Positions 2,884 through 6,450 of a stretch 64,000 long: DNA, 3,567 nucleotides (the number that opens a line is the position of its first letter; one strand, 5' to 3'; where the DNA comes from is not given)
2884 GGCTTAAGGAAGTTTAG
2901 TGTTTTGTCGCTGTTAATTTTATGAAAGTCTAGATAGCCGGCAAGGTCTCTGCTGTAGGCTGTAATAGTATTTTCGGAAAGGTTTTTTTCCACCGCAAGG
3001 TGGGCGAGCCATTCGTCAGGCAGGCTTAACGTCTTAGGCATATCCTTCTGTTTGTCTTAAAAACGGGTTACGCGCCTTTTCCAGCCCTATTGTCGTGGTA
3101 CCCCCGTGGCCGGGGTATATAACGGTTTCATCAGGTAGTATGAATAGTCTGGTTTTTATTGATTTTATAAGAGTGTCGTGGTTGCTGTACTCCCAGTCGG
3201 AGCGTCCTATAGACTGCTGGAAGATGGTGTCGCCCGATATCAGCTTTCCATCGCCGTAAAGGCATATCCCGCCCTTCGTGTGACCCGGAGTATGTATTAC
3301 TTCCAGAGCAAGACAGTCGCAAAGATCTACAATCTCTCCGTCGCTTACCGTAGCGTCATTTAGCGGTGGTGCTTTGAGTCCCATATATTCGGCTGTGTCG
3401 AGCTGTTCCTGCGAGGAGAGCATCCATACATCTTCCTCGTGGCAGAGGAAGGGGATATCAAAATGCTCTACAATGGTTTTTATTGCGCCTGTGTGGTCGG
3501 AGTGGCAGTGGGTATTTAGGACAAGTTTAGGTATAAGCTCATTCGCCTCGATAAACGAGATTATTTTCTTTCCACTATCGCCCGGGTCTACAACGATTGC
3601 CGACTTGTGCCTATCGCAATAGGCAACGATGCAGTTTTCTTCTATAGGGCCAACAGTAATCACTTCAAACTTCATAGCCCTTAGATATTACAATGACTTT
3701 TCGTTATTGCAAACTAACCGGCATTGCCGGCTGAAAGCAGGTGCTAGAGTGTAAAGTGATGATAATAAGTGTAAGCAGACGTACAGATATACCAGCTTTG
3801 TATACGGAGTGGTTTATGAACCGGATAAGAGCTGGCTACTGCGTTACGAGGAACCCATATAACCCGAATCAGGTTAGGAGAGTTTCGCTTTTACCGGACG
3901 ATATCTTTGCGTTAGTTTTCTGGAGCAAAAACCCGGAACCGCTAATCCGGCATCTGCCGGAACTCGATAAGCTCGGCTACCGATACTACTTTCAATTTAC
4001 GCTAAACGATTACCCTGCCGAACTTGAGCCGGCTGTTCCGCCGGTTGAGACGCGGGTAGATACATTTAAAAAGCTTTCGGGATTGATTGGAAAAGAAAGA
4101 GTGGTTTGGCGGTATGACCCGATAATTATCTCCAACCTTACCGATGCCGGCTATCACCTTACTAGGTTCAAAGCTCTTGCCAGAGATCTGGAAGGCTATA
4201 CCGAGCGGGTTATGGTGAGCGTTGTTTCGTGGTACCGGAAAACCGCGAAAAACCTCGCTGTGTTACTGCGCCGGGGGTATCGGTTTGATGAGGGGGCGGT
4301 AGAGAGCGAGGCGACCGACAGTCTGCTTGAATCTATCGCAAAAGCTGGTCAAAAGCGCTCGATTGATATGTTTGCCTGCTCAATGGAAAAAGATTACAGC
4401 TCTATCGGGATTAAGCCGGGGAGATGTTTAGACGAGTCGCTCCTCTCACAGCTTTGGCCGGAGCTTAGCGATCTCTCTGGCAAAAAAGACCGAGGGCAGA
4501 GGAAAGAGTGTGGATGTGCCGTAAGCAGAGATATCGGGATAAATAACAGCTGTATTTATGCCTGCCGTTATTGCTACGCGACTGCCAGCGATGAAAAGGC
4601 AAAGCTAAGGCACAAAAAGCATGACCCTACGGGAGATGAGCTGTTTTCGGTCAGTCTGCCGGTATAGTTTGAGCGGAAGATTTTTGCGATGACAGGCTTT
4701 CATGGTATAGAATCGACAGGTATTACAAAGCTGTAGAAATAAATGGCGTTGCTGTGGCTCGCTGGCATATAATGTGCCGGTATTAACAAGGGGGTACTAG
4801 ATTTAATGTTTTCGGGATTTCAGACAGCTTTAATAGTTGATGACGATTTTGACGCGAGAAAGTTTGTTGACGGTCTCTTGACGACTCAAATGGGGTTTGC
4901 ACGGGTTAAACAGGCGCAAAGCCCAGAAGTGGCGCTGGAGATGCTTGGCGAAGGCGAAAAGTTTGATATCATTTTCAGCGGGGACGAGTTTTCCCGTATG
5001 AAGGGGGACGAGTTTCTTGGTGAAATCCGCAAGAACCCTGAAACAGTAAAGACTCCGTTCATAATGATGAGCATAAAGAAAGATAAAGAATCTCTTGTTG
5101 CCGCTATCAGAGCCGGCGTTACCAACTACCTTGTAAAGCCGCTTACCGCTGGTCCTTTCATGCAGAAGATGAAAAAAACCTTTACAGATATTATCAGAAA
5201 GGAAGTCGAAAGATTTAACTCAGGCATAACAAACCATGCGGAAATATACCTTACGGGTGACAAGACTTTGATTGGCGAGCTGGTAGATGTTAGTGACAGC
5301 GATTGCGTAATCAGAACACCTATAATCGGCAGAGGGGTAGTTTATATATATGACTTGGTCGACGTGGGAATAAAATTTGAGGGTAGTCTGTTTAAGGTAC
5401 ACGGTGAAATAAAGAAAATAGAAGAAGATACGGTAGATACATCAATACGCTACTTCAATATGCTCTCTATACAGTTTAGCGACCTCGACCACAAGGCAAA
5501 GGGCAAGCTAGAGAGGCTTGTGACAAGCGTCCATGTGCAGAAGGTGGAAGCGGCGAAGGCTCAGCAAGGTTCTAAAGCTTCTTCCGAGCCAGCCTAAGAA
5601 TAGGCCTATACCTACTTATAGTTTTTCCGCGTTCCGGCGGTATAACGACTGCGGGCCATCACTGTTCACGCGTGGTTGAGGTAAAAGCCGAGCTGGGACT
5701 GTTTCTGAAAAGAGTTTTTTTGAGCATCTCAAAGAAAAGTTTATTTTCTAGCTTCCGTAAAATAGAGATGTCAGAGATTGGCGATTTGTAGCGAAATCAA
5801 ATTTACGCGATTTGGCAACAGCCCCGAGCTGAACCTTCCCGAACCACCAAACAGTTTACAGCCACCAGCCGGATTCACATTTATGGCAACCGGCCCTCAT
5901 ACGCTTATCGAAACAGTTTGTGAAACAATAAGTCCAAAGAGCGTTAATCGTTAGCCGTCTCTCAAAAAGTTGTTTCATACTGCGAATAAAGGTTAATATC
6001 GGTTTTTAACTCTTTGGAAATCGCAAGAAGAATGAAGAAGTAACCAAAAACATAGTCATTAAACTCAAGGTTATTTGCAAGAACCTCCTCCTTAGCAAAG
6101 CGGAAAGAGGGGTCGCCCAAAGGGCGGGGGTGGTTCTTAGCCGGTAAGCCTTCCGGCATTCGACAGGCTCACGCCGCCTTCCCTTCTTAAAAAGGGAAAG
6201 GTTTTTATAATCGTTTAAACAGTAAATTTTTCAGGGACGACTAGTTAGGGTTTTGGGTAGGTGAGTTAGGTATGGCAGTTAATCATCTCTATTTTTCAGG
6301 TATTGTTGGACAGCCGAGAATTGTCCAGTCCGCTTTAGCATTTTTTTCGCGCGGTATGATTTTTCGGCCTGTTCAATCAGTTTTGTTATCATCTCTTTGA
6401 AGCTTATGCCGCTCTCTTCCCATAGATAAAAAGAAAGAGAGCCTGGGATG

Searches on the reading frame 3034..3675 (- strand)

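Call 95: search_protein_families(library=pfam, proteins=[window:3034-3675:-], max_evalue=0.00001)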
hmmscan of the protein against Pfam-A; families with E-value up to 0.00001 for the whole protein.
window:3034-3675:- (213 aa): 1 family
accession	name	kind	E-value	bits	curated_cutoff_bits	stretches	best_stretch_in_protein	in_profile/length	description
PF00753.33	Lactamase_B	-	2e-23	83.8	22.7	1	13-190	6-196/196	Metallo-beta-lactamase superfamily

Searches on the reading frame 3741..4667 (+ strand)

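Call 95: search_protein_families(library=pfam, proteins=[window:3741-4667:+], max_evalue=0.00001)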
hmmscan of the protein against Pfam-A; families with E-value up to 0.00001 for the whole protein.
window:3741-4667:+ (308 aa): 1 family
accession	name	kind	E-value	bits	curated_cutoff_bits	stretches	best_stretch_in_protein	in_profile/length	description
PF08902.16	DUF1848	-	4.4e-95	318.9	30.5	1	8-280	1-262/262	Domain of unknown function (DUF1848)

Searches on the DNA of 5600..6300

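Call 53: search_rna_families(source=window, start=5600, end=6300, threshold=evalue, max_evalue=5)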
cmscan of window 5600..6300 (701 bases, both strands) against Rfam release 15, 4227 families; matches with E-value up to 5: 7.
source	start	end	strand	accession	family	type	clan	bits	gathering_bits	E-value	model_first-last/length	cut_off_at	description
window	5993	6110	+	RF01873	PISRT1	Gene; lncRNA;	-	20.7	70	3.6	1-107/107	no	Polled intersex syndrome regulated transcript 1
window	6002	6064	-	RF00186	SNORD101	Gene; snRNA; snoRNA; CD-box;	CL00074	16.9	47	2.6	1-73/73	no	Small nucleolar RNA SNORD101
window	5935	6080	+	RF00028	Intron_gpI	Intron;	-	14.9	50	0.36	1-253/253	no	Group I catalytic intron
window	5897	5947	-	RF04153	MIR856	Gene; miRNA;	-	14.7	297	0.43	107-157/258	no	MIR856 microRNA precursor family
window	6022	6160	+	RF03007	Mahella-1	Gene; sRNA;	-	14.3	70.7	3.5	1-114/114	no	Mahella-1 RNA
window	5731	5785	-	RF00110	RybB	Gene; sRNA;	-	14.1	40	4.7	1-79/79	no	RybB RNA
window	5662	5724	-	RF01985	ZEB2_AS1_2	Gene; lncRNA;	-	12.3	70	3.9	1-61/61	no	ZEB2 antisense RNA 1 conserved region 2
